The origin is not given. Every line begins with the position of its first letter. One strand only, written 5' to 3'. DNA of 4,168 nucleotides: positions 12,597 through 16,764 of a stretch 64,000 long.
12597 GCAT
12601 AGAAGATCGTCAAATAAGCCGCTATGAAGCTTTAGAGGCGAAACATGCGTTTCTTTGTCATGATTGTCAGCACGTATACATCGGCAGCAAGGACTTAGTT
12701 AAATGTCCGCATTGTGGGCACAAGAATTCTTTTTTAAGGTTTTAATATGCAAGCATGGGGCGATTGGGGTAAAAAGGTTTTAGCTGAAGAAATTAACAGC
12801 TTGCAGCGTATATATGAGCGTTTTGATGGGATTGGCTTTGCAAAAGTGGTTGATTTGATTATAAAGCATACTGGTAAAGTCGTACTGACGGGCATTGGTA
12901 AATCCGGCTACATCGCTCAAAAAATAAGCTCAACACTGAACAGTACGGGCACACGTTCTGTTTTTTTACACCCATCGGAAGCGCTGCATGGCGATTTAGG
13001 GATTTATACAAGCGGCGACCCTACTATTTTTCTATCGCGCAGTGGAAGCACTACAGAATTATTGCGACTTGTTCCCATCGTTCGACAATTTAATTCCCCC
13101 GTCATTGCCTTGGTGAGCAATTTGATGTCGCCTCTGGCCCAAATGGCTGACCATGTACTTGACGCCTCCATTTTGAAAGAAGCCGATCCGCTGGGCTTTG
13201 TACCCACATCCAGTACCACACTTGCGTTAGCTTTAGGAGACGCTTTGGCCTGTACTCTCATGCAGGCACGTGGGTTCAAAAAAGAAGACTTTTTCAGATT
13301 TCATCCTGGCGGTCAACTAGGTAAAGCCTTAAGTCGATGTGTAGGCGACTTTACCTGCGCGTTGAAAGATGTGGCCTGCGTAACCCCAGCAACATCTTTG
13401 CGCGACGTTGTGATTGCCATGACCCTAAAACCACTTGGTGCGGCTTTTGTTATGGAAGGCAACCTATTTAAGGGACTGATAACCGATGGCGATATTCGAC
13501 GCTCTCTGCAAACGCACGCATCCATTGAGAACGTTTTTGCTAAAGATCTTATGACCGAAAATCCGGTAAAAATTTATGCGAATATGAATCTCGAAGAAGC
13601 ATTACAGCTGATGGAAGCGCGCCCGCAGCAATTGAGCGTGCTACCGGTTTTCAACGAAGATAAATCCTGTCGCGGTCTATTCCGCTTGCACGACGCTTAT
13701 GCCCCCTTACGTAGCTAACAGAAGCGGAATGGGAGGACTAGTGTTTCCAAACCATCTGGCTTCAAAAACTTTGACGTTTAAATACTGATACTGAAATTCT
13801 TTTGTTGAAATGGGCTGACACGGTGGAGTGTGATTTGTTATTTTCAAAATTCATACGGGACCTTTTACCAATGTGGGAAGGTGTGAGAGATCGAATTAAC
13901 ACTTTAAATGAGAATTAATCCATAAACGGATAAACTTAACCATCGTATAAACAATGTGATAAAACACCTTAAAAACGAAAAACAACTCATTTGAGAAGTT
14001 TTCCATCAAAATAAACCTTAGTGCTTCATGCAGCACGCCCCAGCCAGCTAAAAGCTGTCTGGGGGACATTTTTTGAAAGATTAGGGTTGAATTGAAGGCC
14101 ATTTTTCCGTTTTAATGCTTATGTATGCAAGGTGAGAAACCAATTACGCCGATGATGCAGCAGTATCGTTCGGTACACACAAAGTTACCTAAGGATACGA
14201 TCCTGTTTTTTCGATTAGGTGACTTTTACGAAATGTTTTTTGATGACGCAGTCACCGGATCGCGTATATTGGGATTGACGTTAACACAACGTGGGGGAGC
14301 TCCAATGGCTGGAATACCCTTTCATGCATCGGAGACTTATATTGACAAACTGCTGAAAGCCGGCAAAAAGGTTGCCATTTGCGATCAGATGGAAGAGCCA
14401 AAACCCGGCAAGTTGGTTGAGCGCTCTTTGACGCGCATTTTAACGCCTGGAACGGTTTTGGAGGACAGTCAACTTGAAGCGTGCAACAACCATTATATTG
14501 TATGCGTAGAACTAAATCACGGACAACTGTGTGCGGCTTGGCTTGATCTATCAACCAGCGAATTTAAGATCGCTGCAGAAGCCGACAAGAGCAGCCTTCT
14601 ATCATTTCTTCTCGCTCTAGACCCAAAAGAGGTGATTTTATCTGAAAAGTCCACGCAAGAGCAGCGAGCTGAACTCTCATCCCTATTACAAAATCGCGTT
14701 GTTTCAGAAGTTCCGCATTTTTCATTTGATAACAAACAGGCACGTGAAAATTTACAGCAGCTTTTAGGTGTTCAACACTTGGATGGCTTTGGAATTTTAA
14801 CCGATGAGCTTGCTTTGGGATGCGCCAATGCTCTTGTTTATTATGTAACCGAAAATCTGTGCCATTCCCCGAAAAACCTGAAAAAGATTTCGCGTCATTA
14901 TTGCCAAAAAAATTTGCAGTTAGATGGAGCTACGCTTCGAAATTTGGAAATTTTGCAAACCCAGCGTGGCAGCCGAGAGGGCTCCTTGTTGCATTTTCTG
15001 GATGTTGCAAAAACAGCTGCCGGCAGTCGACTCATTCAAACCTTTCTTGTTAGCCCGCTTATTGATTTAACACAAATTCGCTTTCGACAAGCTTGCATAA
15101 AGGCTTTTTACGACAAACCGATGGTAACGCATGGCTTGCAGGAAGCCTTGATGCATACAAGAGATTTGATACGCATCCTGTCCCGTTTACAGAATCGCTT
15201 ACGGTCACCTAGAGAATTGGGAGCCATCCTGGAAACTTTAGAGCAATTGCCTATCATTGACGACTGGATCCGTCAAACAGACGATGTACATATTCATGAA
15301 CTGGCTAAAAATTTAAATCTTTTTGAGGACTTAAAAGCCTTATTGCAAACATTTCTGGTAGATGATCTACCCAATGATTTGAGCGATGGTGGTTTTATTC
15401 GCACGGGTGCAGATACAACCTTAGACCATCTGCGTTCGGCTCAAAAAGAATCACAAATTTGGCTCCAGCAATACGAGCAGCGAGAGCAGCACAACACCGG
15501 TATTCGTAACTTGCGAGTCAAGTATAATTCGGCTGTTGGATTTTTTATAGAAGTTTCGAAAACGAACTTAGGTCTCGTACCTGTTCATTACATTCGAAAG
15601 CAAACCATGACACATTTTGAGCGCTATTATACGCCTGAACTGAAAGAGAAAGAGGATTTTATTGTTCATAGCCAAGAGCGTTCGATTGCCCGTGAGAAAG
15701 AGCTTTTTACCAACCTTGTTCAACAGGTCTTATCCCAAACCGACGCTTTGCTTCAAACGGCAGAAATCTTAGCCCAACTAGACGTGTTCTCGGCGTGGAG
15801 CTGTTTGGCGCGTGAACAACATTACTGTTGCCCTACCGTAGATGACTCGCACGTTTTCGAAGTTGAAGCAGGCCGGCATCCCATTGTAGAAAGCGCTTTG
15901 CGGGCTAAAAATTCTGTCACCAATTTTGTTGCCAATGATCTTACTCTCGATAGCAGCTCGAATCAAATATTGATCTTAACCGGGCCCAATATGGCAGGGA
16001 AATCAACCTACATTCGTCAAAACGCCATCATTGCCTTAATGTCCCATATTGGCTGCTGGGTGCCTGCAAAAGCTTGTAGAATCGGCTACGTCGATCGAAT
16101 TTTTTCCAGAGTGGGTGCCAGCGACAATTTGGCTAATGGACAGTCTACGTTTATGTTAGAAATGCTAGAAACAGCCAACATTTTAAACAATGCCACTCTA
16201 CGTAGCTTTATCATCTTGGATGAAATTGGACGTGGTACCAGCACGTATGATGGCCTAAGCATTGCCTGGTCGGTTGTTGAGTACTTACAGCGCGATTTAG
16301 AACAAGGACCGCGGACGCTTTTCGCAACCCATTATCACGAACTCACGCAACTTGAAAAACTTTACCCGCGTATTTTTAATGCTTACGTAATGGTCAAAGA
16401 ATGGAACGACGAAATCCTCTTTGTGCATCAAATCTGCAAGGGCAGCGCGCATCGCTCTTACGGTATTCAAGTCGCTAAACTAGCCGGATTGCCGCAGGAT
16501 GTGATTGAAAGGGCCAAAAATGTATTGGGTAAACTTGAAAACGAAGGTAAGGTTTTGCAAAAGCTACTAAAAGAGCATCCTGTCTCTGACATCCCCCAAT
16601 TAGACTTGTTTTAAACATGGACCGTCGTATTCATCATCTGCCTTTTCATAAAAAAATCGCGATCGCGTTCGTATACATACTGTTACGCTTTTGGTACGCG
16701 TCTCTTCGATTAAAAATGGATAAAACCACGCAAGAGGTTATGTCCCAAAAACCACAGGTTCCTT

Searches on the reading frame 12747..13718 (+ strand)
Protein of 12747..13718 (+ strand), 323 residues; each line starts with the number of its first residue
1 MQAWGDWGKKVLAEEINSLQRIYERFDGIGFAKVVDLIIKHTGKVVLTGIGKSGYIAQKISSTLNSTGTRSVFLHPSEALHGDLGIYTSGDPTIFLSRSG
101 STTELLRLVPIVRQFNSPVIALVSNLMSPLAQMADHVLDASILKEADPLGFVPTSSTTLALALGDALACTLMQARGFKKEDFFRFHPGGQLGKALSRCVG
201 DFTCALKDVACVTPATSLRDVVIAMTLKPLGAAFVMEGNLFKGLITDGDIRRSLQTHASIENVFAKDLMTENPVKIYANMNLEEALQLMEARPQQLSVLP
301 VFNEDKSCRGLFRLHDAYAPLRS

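Call 44: search_protein_families(library=pfam, proteins=[window:12747-13718:+], max_evalue=0.01)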
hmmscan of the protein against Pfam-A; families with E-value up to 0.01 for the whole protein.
window:12747-13718:+ (323 aa): 2 families
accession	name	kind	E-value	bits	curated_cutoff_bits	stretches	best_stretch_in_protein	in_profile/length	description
PF01380.27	SIS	-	7.9e-24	84.4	25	1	39-168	2-129/131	SIS domain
PF00571.33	CBS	-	2e-15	57.3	24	2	265-316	1-50/57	CBS domain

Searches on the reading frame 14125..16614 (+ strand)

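Call 25: search_protein_families(library=pfam, proteins=[window:14125-16614:+], max_evalue=0.001)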
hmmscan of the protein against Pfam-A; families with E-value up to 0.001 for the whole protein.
window:14125-16614:+ (829 aa): 5 families
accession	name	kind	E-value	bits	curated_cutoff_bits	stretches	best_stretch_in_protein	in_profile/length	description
PF00488.27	MutS_V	-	2.3e-82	276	30.2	1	616-805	1-188/188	MutS domain V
PF05192.23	MutS_III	-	4.1e-40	138.6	34.1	1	269-557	1-192/194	MutS domain III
PF01624.25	MutS_I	-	1e-37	129.3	20.6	1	8-114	1-112/113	MutS domain I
PF05190.23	MutS_IV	-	1.1e-24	87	22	1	428-518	1-91/92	MutS family domain IV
PF05188.22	MutS_II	-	9.2e-19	68.6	25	1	124-245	2-125/133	MutS domain II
